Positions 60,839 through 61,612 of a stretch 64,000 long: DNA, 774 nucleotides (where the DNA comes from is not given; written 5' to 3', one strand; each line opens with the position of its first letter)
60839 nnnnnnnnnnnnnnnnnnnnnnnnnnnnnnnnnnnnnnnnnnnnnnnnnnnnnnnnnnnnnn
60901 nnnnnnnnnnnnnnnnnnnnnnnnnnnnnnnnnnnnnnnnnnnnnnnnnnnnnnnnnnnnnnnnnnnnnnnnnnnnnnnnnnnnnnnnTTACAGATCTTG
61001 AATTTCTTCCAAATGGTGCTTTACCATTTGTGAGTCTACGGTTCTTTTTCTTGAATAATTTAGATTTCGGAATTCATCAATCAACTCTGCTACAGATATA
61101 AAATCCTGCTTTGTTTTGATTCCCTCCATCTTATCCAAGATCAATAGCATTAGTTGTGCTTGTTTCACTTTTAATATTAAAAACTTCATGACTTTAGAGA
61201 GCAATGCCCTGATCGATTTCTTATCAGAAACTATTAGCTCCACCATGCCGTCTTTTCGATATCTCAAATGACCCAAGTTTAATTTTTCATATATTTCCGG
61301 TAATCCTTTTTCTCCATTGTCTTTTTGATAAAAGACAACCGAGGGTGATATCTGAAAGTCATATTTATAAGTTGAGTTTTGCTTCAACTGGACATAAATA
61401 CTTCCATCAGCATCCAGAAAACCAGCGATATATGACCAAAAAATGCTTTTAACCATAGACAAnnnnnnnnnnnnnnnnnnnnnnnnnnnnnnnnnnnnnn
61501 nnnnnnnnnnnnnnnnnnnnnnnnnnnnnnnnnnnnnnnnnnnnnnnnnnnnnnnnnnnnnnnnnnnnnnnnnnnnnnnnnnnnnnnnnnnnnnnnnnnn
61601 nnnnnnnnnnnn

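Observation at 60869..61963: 23S rRNA interrupted twice in the peptidyl-transferase domain: a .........-encoding intron at the I-CreI-type site and a second ORF-less ~294-nt insertion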

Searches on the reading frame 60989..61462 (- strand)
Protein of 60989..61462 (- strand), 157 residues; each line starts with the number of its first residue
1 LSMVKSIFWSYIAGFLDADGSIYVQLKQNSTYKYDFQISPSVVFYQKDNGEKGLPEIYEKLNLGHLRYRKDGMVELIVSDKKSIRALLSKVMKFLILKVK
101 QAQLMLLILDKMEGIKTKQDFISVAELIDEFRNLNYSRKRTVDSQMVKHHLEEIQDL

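Call 6: search_protein_families(library=pfam, proteins=[window:60989-61462:-], max_evalue=1)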
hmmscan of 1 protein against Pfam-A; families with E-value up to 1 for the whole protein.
window:60989-61462:- (157 aa): 2 families
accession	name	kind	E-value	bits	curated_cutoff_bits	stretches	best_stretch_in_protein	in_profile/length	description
PF00961.24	LAGLIDADG_1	-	7.2e-12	46.5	23.1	1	12-104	1-95/102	LAGLIDADG endonuclease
PF14528.11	LAGLIDADG_3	-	0.17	12.6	22.5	1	11-30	6-25/82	LAGLIDADG-like domain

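Call 7: search_solved_structures(query=window:60992-61462:-, max_evalue=1, show_alignments=3)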
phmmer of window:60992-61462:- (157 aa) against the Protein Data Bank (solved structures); distinct sequences matched with E-value up to 1: 92 (the best 60 are shown).
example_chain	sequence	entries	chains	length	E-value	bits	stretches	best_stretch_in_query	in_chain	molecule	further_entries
3mx9_A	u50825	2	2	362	7e-34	120.1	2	8-154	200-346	Protein scV3V2(G19S) | scV3V2(G19S)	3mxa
3fd2_A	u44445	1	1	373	1.3e-29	106.2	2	10-137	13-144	Site-specific DNA endonuclease I-MsoI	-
1n3e_A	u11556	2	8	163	5.5e-20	75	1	8-154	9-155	DNA endonuclease I-CreI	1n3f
2o7m_A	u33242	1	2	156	7.1e-20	74.7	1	8-152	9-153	DNA endonuclease I-CreI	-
2i3q_A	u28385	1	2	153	1.3e-19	73.8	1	8-149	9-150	DNA endonuclease I-CreI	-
1bp7_A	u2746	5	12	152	1.3e-19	73.8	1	8-149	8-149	PROTEIN (I-CREI) | DNA ENDONUCLEASE I-CREI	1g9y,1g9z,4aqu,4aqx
1t9j_A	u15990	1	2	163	1.4e-19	73.7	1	8-154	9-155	DNA endonuclease I-CreI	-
6fb8_A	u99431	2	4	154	1.8e-19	73.4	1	8-149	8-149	DNA endonuclease I-CreI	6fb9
4aae_A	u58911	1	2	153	1.9e-19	73.3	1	8-150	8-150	DNA ENDONUCLEASE I-CREI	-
4aab_A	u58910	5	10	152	2.3e-19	73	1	8-149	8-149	DNA ENDONUCLEASE I-CREI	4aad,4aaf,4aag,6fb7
1t9i_A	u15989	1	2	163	2.8e-19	72.8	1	8-154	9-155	DNA endonuclease I-CreI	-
2i3p_A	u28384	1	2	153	3.4e-19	72.5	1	8-149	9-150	DNA endonuclease I-CreI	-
1u0d_A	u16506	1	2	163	6.9e-19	71.5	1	8-154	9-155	DNA endonuclease I-CreI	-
1mow_A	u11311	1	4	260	1.1e-18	70.9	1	8-154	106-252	chimera of homing endonuclease I-DmoI and DNA endonuclease I-CreI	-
1u0c_A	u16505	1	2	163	2.4e-18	69.7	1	8-154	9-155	DNA endonuclease I-CreI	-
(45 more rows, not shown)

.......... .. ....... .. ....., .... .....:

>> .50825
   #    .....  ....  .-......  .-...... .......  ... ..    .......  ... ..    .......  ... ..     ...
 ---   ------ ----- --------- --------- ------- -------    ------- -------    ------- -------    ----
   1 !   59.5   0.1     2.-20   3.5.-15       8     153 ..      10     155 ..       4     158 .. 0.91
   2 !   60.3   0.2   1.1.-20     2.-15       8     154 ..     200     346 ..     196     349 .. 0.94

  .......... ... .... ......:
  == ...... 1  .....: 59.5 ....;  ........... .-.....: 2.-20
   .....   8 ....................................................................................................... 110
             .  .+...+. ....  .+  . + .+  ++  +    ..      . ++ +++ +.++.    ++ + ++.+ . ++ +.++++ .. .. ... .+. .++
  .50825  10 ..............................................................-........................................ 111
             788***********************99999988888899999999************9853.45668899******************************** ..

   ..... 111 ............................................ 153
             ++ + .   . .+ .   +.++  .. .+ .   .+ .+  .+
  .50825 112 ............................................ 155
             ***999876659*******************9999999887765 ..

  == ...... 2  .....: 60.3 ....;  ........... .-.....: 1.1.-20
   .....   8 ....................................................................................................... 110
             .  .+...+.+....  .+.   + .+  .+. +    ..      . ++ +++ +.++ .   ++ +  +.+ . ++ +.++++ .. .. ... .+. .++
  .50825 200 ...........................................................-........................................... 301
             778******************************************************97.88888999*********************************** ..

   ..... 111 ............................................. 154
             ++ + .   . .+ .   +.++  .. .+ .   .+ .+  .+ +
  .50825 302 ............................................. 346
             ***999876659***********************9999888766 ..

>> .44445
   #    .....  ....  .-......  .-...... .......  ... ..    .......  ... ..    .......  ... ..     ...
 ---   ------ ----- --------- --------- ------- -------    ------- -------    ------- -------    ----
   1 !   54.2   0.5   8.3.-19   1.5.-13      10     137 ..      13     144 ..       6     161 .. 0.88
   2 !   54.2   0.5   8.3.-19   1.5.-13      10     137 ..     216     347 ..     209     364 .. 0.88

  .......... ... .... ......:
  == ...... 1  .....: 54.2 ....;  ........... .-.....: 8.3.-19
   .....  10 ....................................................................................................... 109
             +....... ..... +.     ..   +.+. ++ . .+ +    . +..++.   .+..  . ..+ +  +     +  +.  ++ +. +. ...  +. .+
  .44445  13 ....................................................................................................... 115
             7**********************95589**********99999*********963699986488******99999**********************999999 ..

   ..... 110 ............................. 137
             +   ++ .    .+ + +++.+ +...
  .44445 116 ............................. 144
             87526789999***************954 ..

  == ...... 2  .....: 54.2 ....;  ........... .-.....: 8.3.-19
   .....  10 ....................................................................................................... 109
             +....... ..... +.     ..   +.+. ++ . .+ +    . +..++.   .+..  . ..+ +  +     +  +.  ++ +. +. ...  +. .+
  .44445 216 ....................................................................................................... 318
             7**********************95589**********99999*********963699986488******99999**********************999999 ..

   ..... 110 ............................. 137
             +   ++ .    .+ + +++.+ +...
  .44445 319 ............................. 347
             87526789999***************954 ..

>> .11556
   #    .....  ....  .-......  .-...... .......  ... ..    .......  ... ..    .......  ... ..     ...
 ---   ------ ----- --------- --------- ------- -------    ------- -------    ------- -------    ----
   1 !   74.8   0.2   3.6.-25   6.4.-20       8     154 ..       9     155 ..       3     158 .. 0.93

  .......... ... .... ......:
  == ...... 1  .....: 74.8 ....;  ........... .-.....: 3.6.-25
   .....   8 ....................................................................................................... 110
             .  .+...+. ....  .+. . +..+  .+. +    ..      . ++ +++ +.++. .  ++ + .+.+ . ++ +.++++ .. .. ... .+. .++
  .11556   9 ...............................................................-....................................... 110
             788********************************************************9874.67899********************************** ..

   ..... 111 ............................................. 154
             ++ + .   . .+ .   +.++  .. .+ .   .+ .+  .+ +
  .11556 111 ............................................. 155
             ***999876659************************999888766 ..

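Call 11: find_related_loci(query=window:60992-61462:-, collection=genome_contigs, flank=3000)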
Query window:60992-61462:- (157 aa) in genome_contigs; peptide patterns used: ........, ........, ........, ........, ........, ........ (x = any residue, [..] = any of these).
100 stretches matched a pattern; 2 encode a relative of the query (tblastn E <= 1e-3); 2 distinct loci.
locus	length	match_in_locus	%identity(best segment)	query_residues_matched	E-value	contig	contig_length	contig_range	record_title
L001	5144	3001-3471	91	1-157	2e-95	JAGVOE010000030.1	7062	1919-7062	MAG: Candidatus Woesebacteria bacterium isolate DeMMO3_54 c_000000060881, whole genome shotgun sequence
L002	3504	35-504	93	1-157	5e-78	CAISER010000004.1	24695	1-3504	Candidatus Collierbacteria bacterium isolate LaPlata_bin-1578 genome assembly, contig: bin-1578:04/43, whole genome shot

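Call 21: find_homologous_proteins(query=window:60992-61462:-, max_evalue=0.00001)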
Query window:60992-61462:- (157 aa): 85 proteins with E <= 0.00001 among 121 candidates.
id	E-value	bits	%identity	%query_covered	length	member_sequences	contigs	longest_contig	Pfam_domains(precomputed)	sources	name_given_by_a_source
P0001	7.4e-88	310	94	99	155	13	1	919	PF00961.25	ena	-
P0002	6.9e-85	300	92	99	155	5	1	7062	PF00961.25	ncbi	-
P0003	1.2e-79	283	87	97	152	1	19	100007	PF00961.25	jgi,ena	-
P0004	1.1e-78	280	87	97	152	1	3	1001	PF00961.25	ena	-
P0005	4.9e-60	220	68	97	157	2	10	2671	PF00961.25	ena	-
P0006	8.2e-60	219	68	96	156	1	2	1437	PF00961.25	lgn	-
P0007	1.3e-58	215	66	96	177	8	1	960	PF00961.25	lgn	-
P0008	1.0e-57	212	66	97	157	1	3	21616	PF00961.25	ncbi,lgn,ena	-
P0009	2.4e-57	211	65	95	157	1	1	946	PF00961.25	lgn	-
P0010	2.9e-57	211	66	96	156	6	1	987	PF00961.25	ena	-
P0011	4.0e-57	210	65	96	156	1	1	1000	PF00961.25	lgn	-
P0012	1.7e-55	205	64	98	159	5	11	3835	PF00961.25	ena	-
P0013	1.3e-53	199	63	94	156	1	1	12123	PF00961.25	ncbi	-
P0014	1.3e-51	192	64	97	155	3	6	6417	PF00961.25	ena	-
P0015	3.5e-50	188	61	96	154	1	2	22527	PF00961.25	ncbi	-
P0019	6.0e-48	180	60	93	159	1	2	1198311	PF00961.25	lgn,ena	-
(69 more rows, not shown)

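Call 25: find_related_loci(query=A2, collection=metagenome_contigs, flank=2500)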
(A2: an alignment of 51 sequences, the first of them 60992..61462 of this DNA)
Query A2 (157 aa) in metagenome_contigs; peptide patterns used: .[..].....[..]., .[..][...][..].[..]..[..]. (x = any residue, [..] = any of these).
599 stretches matched a pattern (row limit reached: there are more); 546 encode a relative of the query (tblastn E <= 1e-3); the best 80 are kept; 80 distinct loci.
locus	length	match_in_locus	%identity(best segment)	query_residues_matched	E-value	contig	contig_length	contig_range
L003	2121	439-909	89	1-157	7e-97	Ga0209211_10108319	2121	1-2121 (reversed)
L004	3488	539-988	53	2-151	5e-52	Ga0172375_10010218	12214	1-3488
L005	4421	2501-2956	52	1-153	7e-52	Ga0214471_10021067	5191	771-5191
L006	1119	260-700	55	1-147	4e-52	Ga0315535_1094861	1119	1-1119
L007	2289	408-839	53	10-153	3e-45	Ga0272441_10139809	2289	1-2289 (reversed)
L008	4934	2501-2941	53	10-157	3e-44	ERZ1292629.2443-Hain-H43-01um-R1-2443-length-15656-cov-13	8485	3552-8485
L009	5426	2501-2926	51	10-151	4e-44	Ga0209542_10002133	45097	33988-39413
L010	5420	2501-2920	53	1-140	1e-43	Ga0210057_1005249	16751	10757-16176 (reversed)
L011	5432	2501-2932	50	10-153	9e-43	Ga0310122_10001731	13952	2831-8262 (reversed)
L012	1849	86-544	43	1-153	5e-43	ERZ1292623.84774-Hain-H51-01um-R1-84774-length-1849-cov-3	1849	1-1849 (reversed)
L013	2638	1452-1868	49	1-140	1e-41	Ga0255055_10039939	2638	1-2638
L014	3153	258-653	49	9-140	5e-41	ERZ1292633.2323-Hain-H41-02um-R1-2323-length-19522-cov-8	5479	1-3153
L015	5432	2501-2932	51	10-153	5e-41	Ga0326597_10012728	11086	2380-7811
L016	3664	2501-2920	52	1-140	5e-41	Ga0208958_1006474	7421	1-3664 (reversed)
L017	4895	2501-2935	46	10-154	4e-41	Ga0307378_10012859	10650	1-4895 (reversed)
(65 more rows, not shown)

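Call 28: find_encoding_contigs(protein=P0003, flank=2500, max_places=6)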
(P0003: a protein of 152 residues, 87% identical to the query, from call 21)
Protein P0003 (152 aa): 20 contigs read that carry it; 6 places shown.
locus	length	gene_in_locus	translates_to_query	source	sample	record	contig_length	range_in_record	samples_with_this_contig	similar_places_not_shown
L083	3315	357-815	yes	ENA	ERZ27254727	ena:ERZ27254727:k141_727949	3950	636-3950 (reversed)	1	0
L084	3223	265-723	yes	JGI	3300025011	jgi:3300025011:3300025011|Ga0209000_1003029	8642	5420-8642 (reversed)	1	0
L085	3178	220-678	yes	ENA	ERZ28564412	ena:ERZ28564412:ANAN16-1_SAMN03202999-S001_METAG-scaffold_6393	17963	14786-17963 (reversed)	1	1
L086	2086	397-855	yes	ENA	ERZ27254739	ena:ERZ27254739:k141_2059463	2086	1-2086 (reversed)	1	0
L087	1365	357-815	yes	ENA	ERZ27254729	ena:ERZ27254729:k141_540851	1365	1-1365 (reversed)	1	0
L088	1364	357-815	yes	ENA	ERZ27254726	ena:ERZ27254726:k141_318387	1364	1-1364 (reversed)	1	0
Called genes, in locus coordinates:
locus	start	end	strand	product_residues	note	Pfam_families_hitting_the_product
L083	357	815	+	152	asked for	PF00961:LAGLIDADG_1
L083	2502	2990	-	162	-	-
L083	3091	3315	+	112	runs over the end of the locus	-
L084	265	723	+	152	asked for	PF00961:LAGLIDADG_1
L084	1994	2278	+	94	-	-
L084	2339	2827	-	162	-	-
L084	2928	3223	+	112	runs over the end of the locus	-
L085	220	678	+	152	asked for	PF00961:LAGLIDADG_1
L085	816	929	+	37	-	-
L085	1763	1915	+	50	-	-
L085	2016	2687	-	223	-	-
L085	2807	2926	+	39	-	-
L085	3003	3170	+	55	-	-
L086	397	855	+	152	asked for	PF00961:LAGLIDADG_1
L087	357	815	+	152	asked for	PF00961:LAGLIDADG_1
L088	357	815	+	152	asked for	PF00961:LAGLIDADG_1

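Call 29: find_encoding_contigs(protein=P0005, flank=2500, max_places=4)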
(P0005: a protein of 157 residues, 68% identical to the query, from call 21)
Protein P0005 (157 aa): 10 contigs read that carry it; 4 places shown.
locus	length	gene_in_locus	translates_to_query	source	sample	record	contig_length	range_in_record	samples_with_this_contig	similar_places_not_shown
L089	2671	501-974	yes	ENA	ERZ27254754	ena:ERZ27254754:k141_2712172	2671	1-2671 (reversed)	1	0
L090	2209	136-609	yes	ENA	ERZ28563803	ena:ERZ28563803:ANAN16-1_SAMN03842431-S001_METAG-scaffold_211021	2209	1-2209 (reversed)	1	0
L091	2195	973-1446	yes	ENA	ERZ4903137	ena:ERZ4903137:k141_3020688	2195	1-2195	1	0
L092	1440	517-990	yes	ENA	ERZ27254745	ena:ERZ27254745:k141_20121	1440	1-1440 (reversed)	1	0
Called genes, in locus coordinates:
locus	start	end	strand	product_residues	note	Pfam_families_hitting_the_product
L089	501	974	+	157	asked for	PF00961:LAGLIDADG_1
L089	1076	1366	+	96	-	-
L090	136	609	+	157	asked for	PF00961:LAGLIDADG_1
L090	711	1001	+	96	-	-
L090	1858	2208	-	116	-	?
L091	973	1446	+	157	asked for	PF00961:LAGLIDADG_1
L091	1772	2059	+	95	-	PF00961:LAGLIDADG_1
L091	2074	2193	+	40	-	?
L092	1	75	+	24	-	?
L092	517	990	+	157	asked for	PF00961:LAGLIDADG_1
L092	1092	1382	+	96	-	-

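Call 30: find_encoding_contigs(protein=P0008, flank=2500, max_places=3)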
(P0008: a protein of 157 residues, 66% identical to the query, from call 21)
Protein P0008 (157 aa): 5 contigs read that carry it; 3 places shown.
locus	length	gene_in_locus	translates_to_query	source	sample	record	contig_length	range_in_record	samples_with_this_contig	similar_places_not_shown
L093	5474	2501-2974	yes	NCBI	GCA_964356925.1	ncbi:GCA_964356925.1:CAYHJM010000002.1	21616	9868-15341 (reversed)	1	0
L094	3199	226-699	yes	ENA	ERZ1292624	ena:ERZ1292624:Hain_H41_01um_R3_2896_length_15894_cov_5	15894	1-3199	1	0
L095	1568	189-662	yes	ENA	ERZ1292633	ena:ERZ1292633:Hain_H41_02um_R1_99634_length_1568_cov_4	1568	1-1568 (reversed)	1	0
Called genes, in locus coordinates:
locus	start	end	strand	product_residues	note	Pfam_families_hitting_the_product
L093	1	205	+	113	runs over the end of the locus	-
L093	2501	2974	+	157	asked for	PF00961:LAGLIDADG_1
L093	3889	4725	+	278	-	-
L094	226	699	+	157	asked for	PF00961:LAGLIDADG_1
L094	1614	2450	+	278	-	-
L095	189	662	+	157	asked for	PF00961:LAGLIDADG_1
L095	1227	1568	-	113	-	?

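Call 31: find_encoding_contigs(protein=P0013, flank=2500, max_places=2)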
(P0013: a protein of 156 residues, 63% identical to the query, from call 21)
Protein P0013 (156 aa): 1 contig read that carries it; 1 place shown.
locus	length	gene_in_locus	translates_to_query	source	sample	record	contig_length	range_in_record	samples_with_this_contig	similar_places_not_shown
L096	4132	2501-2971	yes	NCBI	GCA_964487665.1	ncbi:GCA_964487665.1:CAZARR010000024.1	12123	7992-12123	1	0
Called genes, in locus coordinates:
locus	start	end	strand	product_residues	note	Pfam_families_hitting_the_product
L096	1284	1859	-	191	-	-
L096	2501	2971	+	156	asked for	PF00961:LAGLIDADG_1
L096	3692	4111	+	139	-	-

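Call 32: find_encoding_contigs(protein=P0015, flank=2500, max_places=2)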
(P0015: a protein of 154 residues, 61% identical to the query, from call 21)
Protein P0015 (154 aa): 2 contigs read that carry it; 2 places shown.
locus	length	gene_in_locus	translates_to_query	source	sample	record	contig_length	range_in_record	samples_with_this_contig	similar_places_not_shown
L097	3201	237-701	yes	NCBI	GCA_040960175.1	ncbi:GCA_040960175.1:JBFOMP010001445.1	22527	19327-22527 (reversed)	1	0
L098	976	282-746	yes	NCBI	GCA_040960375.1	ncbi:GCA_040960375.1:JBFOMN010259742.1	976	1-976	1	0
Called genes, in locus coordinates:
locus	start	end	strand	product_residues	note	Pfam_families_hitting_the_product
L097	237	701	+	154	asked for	PF00961:LAGLIDADG_1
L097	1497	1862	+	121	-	-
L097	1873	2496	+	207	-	PF00565:SNase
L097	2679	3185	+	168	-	-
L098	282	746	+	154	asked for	PF00961:LAGLIDADG_1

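Call 33: find_encoding_contigs(protein=P0019, flank=2500, max_places=2)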
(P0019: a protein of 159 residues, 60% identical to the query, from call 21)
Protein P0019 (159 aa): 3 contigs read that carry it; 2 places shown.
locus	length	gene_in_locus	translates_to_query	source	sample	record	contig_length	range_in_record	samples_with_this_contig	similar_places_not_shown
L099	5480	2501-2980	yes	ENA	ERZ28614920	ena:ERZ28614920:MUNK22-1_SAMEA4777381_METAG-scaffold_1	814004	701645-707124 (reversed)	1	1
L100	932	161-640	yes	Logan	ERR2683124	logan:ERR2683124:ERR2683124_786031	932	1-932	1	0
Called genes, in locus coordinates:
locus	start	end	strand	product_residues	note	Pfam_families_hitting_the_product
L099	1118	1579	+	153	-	PF00961:LAGLIDADG_1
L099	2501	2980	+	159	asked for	PF00961:LAGLIDADG_1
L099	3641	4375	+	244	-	-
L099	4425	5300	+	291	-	PF12705:PDDEXK_1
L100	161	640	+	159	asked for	PF00961:LAGLIDADG_1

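Call 34: find_encoding_contigs(protein=P0012, flank=2500, max_places=3)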
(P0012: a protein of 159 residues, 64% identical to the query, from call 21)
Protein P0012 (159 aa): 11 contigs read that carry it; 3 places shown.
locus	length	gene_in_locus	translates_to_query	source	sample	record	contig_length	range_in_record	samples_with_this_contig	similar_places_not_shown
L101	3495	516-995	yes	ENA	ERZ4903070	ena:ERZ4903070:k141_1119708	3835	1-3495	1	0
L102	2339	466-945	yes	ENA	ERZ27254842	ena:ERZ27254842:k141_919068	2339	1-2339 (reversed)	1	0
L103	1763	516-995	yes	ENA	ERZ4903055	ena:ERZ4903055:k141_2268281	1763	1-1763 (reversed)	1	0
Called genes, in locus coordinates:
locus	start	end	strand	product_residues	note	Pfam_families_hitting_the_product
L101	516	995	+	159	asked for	PF00961:LAGLIDADG_1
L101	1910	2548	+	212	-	PF00565:SNase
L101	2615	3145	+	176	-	-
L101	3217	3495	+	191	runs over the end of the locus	PF00575:S1 (faint)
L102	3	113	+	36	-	?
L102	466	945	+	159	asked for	PF00961:LAGLIDADG_1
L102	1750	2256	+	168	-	-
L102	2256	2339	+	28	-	?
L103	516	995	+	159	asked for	PF00961:LAGLIDADG_1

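Call 35: find_encoding_contigs(protein=P0001, flank=2500, max_places=3)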
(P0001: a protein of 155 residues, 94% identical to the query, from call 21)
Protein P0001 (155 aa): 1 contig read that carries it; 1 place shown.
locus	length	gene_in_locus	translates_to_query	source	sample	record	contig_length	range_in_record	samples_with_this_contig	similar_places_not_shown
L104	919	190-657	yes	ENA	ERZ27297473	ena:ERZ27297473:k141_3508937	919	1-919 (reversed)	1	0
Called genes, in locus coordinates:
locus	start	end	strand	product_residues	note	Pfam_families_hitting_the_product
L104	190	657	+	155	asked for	PF00961:LAGLIDADG_1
